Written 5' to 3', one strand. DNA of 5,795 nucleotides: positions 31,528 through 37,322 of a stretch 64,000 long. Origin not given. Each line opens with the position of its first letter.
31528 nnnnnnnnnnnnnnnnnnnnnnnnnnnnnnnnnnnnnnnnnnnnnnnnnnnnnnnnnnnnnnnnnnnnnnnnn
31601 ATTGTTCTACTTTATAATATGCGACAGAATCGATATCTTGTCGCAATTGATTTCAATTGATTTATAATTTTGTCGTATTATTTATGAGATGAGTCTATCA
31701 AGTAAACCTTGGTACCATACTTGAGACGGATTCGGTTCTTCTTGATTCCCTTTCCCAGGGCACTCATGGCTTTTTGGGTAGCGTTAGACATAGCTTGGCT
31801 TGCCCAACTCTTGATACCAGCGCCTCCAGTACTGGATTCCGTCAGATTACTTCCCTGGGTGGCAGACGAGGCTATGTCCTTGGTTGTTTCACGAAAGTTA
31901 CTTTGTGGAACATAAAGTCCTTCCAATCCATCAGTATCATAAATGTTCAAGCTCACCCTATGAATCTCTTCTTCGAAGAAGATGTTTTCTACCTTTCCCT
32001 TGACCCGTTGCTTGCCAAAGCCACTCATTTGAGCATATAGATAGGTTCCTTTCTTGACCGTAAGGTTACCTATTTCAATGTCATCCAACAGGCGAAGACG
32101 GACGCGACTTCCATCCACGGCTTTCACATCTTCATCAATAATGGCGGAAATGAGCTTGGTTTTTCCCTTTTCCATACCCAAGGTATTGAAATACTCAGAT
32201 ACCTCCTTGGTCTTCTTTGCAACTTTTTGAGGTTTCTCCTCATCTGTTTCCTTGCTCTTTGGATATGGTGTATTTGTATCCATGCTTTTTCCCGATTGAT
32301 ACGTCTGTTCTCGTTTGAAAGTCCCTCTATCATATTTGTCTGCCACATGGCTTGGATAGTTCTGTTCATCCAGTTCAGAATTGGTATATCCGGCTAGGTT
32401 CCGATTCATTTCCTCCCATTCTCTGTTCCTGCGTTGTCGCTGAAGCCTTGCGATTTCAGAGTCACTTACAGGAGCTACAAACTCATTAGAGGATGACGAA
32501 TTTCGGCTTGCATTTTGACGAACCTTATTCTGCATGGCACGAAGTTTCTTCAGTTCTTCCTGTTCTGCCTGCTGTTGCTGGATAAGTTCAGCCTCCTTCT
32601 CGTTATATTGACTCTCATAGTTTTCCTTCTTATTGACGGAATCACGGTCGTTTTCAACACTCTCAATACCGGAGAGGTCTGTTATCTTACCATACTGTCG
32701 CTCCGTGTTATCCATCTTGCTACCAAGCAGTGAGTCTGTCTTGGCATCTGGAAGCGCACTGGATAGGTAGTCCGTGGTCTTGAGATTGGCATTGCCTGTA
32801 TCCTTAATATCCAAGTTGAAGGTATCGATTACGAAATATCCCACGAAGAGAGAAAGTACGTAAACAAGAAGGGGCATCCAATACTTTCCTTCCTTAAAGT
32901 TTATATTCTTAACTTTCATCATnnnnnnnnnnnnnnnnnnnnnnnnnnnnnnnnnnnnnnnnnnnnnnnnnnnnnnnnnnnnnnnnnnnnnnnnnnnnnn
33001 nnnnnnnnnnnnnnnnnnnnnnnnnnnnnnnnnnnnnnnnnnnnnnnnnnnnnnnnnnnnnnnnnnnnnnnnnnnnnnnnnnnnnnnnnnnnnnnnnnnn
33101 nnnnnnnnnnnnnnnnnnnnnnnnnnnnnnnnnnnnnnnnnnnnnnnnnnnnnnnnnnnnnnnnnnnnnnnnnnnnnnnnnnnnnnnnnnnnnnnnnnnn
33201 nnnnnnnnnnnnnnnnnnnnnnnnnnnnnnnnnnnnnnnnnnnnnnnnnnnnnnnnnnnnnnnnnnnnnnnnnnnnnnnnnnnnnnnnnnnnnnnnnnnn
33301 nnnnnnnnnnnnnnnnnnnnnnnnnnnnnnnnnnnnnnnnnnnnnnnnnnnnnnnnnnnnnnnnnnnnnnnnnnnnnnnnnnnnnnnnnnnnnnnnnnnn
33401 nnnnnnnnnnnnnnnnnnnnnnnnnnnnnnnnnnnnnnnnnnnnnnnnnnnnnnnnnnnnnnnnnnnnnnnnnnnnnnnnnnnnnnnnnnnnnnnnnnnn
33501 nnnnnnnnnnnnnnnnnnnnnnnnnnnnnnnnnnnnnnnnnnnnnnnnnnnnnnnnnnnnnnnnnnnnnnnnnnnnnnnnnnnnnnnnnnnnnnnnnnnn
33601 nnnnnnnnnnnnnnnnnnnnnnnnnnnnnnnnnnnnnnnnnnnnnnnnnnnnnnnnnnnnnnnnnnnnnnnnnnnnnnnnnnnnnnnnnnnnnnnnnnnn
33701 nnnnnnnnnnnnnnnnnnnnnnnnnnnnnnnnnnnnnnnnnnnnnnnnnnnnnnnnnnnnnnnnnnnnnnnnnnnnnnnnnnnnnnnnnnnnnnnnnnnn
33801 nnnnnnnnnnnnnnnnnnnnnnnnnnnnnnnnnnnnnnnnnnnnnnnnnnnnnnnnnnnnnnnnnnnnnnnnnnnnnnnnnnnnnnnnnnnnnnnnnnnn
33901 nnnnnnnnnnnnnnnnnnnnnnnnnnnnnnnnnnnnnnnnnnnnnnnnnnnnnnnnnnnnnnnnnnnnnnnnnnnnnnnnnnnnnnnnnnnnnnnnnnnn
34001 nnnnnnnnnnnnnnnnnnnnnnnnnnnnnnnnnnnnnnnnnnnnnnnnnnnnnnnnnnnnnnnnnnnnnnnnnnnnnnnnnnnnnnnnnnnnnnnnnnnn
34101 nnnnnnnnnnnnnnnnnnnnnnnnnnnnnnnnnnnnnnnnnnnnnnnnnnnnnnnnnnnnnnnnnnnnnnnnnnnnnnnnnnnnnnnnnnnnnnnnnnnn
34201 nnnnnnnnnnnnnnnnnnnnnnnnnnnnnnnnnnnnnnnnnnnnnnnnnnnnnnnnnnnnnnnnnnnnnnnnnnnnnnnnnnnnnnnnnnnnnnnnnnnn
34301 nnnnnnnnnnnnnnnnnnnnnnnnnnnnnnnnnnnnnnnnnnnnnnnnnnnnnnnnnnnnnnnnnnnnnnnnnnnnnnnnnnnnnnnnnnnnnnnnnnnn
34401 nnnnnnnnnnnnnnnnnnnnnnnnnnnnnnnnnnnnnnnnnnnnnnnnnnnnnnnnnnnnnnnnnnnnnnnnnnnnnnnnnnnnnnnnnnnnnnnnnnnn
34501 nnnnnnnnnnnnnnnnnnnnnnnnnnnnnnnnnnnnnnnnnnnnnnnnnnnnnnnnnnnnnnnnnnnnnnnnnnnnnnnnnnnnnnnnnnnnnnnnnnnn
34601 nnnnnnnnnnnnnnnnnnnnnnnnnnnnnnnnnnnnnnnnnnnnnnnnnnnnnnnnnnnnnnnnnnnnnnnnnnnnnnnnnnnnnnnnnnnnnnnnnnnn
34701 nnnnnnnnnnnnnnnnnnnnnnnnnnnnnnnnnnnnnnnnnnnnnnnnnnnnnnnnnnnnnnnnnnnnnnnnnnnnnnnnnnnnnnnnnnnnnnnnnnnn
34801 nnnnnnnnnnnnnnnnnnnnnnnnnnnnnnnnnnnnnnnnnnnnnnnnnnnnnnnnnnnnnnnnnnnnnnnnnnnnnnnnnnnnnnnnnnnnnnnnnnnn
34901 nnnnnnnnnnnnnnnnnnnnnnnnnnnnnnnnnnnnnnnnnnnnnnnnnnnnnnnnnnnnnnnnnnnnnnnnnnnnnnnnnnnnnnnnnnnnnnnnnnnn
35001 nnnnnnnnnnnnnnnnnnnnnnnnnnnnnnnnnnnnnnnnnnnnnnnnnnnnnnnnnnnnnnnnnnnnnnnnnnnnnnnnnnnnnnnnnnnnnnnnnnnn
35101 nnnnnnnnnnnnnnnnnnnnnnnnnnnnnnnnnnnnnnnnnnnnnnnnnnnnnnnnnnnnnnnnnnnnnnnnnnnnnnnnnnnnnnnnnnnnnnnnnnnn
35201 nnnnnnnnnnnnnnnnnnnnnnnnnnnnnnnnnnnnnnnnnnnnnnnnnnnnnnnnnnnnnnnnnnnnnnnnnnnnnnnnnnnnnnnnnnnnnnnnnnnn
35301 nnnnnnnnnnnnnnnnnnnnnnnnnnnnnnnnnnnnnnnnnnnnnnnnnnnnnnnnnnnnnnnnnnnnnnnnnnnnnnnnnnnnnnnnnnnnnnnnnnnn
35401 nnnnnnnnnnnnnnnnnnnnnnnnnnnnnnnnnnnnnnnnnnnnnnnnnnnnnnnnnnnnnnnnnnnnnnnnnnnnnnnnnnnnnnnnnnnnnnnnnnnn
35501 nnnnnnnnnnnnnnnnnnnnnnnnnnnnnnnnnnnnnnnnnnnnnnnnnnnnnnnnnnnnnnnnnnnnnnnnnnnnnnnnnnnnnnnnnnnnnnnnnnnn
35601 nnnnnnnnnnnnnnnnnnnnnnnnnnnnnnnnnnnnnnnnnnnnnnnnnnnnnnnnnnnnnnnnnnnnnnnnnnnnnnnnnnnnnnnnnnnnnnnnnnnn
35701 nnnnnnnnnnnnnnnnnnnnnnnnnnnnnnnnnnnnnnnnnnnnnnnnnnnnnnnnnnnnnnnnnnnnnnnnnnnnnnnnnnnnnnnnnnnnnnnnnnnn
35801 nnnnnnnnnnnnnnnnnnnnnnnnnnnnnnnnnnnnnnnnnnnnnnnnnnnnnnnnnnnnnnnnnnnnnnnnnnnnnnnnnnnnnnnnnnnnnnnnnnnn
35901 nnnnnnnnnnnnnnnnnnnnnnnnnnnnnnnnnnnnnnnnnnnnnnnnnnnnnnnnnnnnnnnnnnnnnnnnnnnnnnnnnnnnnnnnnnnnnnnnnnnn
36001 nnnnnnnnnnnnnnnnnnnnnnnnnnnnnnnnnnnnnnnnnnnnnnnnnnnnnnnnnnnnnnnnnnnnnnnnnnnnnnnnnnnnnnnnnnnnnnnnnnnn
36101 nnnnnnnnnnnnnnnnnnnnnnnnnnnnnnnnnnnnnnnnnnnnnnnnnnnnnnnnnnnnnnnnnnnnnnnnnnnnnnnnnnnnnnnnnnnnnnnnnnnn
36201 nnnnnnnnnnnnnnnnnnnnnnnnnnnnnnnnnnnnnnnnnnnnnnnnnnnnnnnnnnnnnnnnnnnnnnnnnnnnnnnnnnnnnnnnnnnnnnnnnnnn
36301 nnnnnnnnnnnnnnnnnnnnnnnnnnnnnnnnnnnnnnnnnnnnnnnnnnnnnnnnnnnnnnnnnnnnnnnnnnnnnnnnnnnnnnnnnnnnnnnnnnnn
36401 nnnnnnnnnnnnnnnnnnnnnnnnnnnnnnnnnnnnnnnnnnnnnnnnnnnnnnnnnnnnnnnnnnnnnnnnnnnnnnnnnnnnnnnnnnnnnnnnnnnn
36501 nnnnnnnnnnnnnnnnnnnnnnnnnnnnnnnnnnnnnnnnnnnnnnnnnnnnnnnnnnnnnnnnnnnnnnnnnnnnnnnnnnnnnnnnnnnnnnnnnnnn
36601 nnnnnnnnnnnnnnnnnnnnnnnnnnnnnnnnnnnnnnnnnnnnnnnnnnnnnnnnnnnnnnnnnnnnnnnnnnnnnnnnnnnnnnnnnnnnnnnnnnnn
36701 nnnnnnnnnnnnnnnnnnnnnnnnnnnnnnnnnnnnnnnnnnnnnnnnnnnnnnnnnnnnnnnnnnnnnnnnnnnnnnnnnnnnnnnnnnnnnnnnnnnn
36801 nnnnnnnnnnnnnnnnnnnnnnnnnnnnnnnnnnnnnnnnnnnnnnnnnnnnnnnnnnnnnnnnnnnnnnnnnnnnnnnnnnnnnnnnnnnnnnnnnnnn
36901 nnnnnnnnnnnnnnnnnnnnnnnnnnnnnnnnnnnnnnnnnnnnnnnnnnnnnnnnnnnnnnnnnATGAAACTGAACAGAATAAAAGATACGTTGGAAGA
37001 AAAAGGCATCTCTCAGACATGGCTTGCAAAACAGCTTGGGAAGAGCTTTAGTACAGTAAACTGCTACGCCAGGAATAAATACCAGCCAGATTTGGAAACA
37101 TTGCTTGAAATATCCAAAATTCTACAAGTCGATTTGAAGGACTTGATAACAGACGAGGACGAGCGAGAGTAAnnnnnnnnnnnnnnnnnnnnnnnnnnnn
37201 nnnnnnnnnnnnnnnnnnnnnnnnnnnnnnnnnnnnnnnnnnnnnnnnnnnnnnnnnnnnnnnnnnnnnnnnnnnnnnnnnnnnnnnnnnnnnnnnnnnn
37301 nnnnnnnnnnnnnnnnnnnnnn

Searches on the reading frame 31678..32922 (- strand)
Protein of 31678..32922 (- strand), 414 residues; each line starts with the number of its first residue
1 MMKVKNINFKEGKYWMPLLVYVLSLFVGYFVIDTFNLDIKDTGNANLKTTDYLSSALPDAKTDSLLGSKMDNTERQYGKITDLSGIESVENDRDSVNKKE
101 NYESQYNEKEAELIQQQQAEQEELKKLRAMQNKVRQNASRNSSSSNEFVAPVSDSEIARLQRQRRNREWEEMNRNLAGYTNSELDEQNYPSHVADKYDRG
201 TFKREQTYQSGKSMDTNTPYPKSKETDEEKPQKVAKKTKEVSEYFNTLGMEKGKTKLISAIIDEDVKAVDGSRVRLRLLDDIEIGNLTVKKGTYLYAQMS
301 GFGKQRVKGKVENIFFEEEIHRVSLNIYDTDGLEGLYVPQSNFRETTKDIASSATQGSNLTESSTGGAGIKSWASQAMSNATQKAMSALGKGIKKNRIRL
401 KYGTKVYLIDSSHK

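Call 31: search_protein_families(library=pfam, proteins=[window:31678-32922:-])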
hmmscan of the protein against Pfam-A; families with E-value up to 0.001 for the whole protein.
window:31678-32922:- (414 aa): 1 family
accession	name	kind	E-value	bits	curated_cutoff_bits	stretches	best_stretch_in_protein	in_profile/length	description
PF12508.14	Transposon_TraM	-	1.1e-38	133.5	25.1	1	258-408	1-144/145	Conjugative transposon, TraM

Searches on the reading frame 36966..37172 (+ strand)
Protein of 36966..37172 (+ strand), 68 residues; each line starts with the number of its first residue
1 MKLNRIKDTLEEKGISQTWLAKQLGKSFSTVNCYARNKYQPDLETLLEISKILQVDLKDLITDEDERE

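Call 31: search_protein_families(library=pfam, proteins=[window:36966-37172:+])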
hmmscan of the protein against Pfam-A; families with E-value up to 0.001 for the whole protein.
window:36966-37172:+ (68 aa): 4 families
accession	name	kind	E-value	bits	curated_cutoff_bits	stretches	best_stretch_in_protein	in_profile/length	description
PF01381.28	HTH_3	-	4.7e-11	43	23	1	6-60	1-55/55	Helix-turn-helix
PF13443.12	HTH_26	-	3.9e-09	37.1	22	1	5-66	1-63/63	Cro/C1-type HTH DNA-binding domain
PF12844.13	HTH_19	-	2.9e-05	24.3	30.2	1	4-66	2-64/64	Helix-turn-helix domain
PF07022.19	Phage_CI_repr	-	0.0005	20.8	22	1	14-66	11-63/65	Bacteriophage CI repressor helix-turn-helix domain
